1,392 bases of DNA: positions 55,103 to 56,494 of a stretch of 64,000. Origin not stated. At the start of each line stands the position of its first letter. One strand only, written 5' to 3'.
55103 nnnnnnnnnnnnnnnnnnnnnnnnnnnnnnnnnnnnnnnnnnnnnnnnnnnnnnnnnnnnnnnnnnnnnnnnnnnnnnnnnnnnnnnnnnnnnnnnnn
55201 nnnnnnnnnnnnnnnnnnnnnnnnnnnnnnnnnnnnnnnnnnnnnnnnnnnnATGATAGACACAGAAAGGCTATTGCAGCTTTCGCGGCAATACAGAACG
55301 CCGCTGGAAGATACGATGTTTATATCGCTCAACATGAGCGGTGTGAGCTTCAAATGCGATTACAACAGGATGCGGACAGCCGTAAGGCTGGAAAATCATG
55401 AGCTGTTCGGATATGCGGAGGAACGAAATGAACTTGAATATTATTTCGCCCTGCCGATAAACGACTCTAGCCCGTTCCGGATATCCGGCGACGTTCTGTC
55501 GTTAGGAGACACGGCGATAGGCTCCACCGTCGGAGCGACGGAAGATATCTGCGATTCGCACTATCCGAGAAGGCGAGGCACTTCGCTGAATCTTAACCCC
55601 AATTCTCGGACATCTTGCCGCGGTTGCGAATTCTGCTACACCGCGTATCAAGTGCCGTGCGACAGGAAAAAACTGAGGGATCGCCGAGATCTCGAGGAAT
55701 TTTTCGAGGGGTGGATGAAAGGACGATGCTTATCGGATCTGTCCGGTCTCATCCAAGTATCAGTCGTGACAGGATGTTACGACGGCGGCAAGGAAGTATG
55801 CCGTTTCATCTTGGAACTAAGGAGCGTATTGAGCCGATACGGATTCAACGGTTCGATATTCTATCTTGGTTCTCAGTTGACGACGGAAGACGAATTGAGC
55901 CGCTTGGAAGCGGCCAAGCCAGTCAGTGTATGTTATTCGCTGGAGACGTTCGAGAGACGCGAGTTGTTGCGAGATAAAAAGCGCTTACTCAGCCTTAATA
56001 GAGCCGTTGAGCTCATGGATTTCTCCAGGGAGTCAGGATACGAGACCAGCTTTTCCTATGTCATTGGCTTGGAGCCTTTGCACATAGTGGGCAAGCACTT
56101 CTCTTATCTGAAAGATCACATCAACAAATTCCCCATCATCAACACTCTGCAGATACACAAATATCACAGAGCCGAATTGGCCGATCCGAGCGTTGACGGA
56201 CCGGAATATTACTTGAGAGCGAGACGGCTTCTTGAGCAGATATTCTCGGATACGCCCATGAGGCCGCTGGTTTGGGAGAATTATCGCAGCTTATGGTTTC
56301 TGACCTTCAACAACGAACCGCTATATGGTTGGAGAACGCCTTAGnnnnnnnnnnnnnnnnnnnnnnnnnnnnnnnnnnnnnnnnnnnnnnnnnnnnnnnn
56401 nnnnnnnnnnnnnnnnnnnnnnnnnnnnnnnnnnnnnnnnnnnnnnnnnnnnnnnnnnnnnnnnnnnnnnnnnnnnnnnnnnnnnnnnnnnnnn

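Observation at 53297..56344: Split sulfo/phosphono-pyruvate-decarboxylase-like TPP enzyme with methyltransferase and radical-SAM-like partner, no PEP mutase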

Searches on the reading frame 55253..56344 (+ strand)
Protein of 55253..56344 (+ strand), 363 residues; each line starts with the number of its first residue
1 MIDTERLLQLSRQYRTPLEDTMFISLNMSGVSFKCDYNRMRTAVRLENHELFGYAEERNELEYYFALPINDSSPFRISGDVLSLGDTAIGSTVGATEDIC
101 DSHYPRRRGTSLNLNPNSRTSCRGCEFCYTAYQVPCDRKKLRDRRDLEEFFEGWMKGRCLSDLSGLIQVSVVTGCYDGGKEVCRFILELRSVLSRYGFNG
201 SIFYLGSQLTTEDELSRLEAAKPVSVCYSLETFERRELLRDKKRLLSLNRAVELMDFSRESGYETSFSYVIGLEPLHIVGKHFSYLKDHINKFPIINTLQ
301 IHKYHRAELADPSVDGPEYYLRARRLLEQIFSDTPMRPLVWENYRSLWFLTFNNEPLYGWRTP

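Call 5: search_protein_families(library=pfam, proteins=[window:55253-56344:+], max_evalue=0.01)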
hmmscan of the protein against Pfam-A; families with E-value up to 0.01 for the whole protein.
window:55253-56344:+ (363 aa): 1 family
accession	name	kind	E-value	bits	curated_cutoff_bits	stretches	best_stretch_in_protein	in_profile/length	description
PF04055.27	Radical_SAM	-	0.0011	19.6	29.5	1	123-273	9-152/166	Radical SAM superfamily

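Call 6: search_protein_families(library=ncbifam, proteins=[window:55253-56344:+], max_evalue=0.01)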
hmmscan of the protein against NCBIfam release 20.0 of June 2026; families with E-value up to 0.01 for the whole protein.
window:55253-56344:+ (363 aa): 0 families

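Call 11: search_protein_families(library=padloc, proteins=[window:55253-56344:+], max_evalue=0.01)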
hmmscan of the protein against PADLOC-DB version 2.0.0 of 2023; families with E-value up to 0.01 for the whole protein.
window:55253-56344:+ (363 aa): 0 families

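Call 13: find_homologous_proteins(query=window:55253-56344:+)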
Query window:55253-56344:+ (363 aa): 199 proteins with E <= 0.001 among 5198 candidates; the best 120 are listed.
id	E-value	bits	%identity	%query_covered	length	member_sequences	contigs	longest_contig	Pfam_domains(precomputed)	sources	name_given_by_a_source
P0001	2.8e-248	841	100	100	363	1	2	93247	-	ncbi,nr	ncbi:MAG: hypothetical protein KGI50_05715 [Patescibacteria group bacterium]|nr:hypothetical protein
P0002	2.0e-169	581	66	100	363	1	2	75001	-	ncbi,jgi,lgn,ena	ncbi:MAG: hypothetical protein WCW03_01830 [Candidatus Paceibacterota bacterium]|jgi:hypothetical pr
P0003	1.1e-163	562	66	98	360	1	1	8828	-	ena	-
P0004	5.8e-160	550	65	100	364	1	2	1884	-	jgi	jgi:hypothetical protein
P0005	3.2e-156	538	62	100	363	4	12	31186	-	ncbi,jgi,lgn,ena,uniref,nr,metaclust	ncbi:MAG: hypothetical protein AUJ28_00565 [Parcubacteria group bacterium CG1_02_37_51]|uniref:Radic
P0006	1.4e-155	536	62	100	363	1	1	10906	-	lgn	-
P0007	2.2e-155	535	62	100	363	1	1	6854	-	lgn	-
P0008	1.1e-154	533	61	100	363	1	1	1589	-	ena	-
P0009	7.6e-154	530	62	100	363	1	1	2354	-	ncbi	-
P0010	2.8e-153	528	62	100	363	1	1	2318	PF04055.28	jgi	jgi:hypothetical protein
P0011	1.8e-152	525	62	100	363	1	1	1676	-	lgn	-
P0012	1.9e-152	525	60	100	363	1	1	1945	-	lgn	-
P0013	1.0e-151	523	61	100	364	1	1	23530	-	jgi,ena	-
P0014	1.6e-151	522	62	100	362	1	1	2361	-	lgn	-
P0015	3.4e-151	521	60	100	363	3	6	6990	-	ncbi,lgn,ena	ncbi:MAG: hypothetical protein AAB863_04115 [Patescibacteria group bacterium]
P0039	4.1e-147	508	59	100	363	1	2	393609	PF04055.28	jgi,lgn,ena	-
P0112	1.7e-119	417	51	100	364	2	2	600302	-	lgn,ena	-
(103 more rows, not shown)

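Call 14: find_encoding_contigs(protein=window:55253-56344:+, flank=10000, max_places=6)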
Protein window:55253-56344:+ (363 aa): no gene with exactly this product is on record in the collection.

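Call 15: find_encoding_contigs(protein=P0002, flank=8000, max_places=2)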
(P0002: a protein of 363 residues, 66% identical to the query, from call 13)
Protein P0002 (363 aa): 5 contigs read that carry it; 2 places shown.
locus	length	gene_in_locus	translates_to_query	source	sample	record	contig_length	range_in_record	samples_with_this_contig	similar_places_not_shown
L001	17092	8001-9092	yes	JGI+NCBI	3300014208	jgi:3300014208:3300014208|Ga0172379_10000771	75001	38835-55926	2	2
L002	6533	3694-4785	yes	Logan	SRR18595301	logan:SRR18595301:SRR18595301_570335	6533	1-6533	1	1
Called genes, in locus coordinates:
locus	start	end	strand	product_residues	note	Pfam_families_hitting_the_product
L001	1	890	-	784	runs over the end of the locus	PF02463:SMC_N, PF13175:AAA_15, PF13476:AAA_23, PF13304:AAA_21 (weak)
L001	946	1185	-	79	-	-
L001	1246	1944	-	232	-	PF22935:RM44_endonuclase, PF14622:Ribonucleas_3_3, PF00636:Ribonuclease_3, PF00035:dsrm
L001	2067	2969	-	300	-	PF01029:NusB, PF00293:NUDIX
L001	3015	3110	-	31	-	-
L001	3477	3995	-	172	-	PF01936:NYN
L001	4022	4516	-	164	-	PF00293:NUDIX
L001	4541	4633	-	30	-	-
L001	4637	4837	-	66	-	-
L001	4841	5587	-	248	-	PF14511:RE_EcoO109I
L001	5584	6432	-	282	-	PF01555:N6_N4_Mtase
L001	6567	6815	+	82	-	-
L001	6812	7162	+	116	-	-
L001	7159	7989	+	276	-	PF13489:Methyltransf_23, PF00398:RrnaAD, PF13847:Methyltransf_31 (weak), PF08241:Methyltransf_11, PF08242:Methyltransf_12, PF13649:Methyltransf_25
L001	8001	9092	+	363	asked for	-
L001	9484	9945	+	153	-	-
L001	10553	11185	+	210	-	-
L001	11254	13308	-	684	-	-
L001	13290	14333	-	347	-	-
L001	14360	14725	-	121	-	-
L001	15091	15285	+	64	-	-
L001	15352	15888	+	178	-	PF13489:Methyltransf_23, PF13847:Methyltransf_31 (weak), PF08241:Methyltransf_11, PF08242:Methyltransf_12, PF13649:Methyltransf_25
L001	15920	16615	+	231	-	PF00072:Response_reg, PF00486:Trans_reg_C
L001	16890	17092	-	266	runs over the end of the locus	PF12705:PDDEXK_1, PF01930:Cas_Cas4 (faint)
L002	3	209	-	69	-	?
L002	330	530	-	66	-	-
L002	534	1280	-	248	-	PF14511:RE_EcoO109I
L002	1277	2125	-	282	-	PF01555:N6_N4_Mtase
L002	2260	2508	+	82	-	-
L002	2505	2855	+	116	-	-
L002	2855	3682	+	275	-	PF13489:Methyltransf_23, PF00398:RrnaAD, PF13847:Methyltransf_31 (weak), PF08241:Methyltransf_11, PF08242:Methyltransf_12, PF13649:Methyltransf_25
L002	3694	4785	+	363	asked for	-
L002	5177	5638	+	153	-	-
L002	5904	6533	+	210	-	?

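Call 16: find_encoding_contigs(protein=P0039, flank=8000, max_places=2)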
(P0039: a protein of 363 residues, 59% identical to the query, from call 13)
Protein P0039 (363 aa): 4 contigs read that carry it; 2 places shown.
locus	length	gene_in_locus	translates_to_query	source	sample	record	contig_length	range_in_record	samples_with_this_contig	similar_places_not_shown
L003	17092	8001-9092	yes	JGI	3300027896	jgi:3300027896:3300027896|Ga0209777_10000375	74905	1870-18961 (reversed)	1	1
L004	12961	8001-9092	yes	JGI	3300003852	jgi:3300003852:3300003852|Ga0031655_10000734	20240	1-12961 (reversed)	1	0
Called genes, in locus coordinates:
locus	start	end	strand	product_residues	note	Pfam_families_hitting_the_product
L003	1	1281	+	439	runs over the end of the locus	PF04055:Radical_SAM, PF13353:Fer4_12 (weak), PF13186:SPASM (weak)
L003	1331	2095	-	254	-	PF01209:Ubie_methyltran (weak), PF03848:TehB, PF13847:Methyltransf_31, PF08241:Methyltransf_11, PF13649:Methyltransf_25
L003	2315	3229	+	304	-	PF02016:Peptidase_S66, PF17676:Peptidase_S66C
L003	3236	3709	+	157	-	PF13302:Acetyltransf_3, PF00583:Acetyltransf_1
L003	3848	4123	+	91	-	PF04193:PQ-loop (weak)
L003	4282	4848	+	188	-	-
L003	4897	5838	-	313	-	-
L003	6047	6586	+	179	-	-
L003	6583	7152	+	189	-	PF02775:TPP_enzyme_C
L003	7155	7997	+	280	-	PF13489:Methyltransf_23, PF00398:RrnaAD, PF13847:Methyltransf_31, PF08241:Methyltransf_11, PF08242:Methyltransf_12, PF13649:Methyltransf_25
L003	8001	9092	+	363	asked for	PF04055:Radical_SAM (weak)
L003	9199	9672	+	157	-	PF13302:Acetyltransf_3, PF00583:Acetyltransf_1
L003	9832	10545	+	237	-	-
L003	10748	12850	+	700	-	PF16927:HisKA_7TM, PF13185:GAF_2 (weak), PF13492:GAF_3 (weak), PF00512:HisKA, PF02518:HATPase_c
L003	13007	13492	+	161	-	PF01797:Y1_Tnp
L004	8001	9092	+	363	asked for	PF04055:Radical_SAM (weak)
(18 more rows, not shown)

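Call 17: find_encoding_contigs(protein=P0112, flank=8000, max_places=2)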
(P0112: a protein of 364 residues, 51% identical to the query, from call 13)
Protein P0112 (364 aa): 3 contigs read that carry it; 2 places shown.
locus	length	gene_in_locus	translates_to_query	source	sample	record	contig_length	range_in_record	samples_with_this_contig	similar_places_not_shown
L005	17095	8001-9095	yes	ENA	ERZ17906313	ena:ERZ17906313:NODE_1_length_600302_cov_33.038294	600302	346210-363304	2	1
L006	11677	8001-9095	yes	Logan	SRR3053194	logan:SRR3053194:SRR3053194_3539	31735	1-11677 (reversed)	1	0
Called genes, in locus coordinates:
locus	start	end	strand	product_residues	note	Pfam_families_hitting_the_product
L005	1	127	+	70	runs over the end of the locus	PF03840:SecG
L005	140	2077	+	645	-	PF00496:SBP_bac_5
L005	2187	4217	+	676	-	PF00753:Lactamase_B, PF12706:Lactamase_B_2, PF22505:RNase_J_b_CASP, PF17770:RNase_J_C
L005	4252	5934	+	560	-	PF13424:TPR_12 (faint), PF00515:TPR_1 (faint), PF07719:TPR_2 (faint), PF13181:TPR_8 (faint), PF13432:TPR_16 (faint), PF13414:TPR_11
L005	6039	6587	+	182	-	PF02776:TPP_enzyme_N (weak)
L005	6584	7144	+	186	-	PF02775:TPP_enzyme_C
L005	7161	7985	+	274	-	PF00398:RrnaAD (weak), PF02353:CMAS, PF13489:Methyltransf_23, PF13847:Methyltransf_31, PF08241:Methyltransf_11, PF08242:Methyltransf_12, PF13649:Methyltransf_25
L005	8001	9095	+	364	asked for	-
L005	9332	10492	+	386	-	PF23459:S1_RRP5 (faint), PF21710:Spt6_S1 (faint), PF00575:S1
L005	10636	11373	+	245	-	-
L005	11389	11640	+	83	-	-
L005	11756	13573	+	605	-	PF06480:FtsH_ext (faint), PF00004:AAA, PF07728:AAA_5 (weak), PF17862:AAA_lid_3, PF01434:Peptidase_M41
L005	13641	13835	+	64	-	PF01783:Ribosomal_L32p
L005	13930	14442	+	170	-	PF01029:NusB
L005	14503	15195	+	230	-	PF22935:RM44_endonuclase (weak), PF14622:Ribonucleas_3_3, PF00636:Ribonuclease_3, PF00035:dsrm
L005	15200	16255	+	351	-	PF00437:T2SSE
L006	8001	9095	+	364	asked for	-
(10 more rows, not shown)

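Call 19: search_solved_structures(query=window:55253-56344:+, max_evalue=10)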
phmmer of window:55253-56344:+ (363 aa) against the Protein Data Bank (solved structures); distinct sequences matched with E-value up to 10: 1.
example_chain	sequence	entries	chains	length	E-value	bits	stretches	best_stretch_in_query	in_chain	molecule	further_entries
5ey2_A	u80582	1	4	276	1.6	10.7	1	2-54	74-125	GTP-sensing transcriptional pleiotropic repressor CodY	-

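Call 27: find_related_loci(query=A1, collection=genome_contigs, flank=10000)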
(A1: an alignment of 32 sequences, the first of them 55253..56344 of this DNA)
Query A1 (363 aa) in genome_contigs; peptide patterns used: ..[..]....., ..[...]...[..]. (x = any residue, [..] = any of these).
46 stretches matched a pattern; 32 encode a relative of the query (tblastn E <= 1e-3); 30 distinct loci.
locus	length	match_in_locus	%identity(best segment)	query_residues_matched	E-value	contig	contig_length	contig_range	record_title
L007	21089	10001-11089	66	1-363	8e-174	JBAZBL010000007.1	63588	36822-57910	MAG: Candidatus Paceibacterota bacterium isolate SO_2017_GW1_111 NODE_2541_length_63588_cov_1.490411_OW334_2017, whole g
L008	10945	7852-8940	62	1-363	7e-162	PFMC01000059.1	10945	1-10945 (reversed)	MAG: Candidatus Komeilibacteria bacterium CG_4_10_14_0_8_um_filter_37_78 CG_4_10_14_0.8_um_filter_scaffold_3766_c, whole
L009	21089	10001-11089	62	1-363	4e-159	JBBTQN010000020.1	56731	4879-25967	MAG: Patescibacteria group bacterium isolate H43-bin053_1 H43_bin053_1_000000000020, whole genome shotgun sequence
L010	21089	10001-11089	59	1-363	4e-153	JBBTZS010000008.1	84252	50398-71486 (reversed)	MAG: Patescibacteria group bacterium isolate H41-bin078_1 H41_bin078_1_000000000008, whole genome shotgun sequence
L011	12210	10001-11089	59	1-363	2e-151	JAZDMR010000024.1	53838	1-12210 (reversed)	MAG: bacterium isolate MEGAHIT-group-0.67 k141_17449759, whole genome shotgun sequence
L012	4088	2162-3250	55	1-363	2e-141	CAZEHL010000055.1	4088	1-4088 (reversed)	MAG TPA_asm: uncultured Gammaproteobacteria bacterium isolate SRP252850_co1_18 genome assembly, contig: NODE_40209_lengt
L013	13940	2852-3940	52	1-363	2e-131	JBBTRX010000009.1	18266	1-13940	MAG: Patescibacteria group bacterium isolate H51-bin095_1 H51_bin095_1_000000000009, whole genome shotgun sequence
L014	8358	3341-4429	51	1-363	2e-131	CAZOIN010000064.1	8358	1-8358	MAG TPA_asm: uncultured Candidatus Saccharibacteria bacterium isolate binchicken_co203_272 genome assembly, contig: k141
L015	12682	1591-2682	52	1-363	8e-130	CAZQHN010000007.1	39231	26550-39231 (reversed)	MAG TPA_asm: uncultured Gammaproteobacteria bacterium isolate SRP263991_co5_264 genome assembly, contig: NODE_2134_lengt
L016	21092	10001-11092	51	1-363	2e-127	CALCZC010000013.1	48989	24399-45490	MAG TPA_asm: uncultured bacterium isolate SRR3330206_bin.71_CONCOCT_v1.1_MAG genome assembly, contig: ERZ724085.627, who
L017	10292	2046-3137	50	1-363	1e-125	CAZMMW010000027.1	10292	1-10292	MAG TPA_asm: uncultured Gammaproteobacteria bacterium isolate SRP257756_co1_229 genome assembly, contig: NODE_5908_lengt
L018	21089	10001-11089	50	1-363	1e-125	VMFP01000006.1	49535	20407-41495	MAG: Parcubacteria group bacterium Gr01-1014_38 G01um101438_scaffold_204, whole genome shotgun sequence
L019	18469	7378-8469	51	1-363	2e-125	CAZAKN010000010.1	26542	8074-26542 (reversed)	MAG TPA_asm: uncultured Gammaproteobacteria bacterium isolate SRP141376_co4_205 genome assembly, contig: NODE_3302_lengt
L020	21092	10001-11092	49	1-363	5e-116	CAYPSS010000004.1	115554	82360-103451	MAG TPA_asm: uncultured Gammaproteobacteria bacterium isolate binchicken_co27_474 genome assembly, contig: NODE_222_leng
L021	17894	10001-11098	48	1-363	9e-111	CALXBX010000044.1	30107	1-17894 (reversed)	MAG: uncultured Clostridia bacterium isolate E0_LS__bin212 genome assembly, contig: E0_LS__k127_2117141, whole genome sh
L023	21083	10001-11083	48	5-363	5e-110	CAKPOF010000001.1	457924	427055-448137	MAG: uncultured Clostridia bacterium isolate REFINED_METABAT215_TOP10_CONTIGS_1500_ASSEMBLY_K77_MERGED__Hadza_PheChl_Fib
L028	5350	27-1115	42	3-363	1e-92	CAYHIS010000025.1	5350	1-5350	MAG TPA_asm: uncultured Rickettsiales bacterium isolate ERP119705_co14_100 genome assembly, contig: NODE_28984_length_53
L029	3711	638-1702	40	10-363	2e-90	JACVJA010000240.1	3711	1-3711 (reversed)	MAG: Candidatus Calidifonticultor daggyaiensis isolate DG02_2.bin.19 contig240, whole genome shotgun sequence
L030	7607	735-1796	41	11-363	2e-87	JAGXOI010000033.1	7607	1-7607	Candidatus Aenigmarchaeota archaeon LH_S4 NODE_33_length_7607_cov_145.309984, whole genome shotgun sequence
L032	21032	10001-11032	35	7-357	1e-70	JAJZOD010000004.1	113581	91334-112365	MAG: Candidatus Micrarchaeota archaeon isolate MAS4.bin50 NODE_51_length_113581_cov_18.063929, whole genome shotgun sequ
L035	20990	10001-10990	28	11-349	1e-43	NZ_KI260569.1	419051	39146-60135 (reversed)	Treponema lecithinolyticum ATCC 700332 Scaffold81, whole genome shotgun sequence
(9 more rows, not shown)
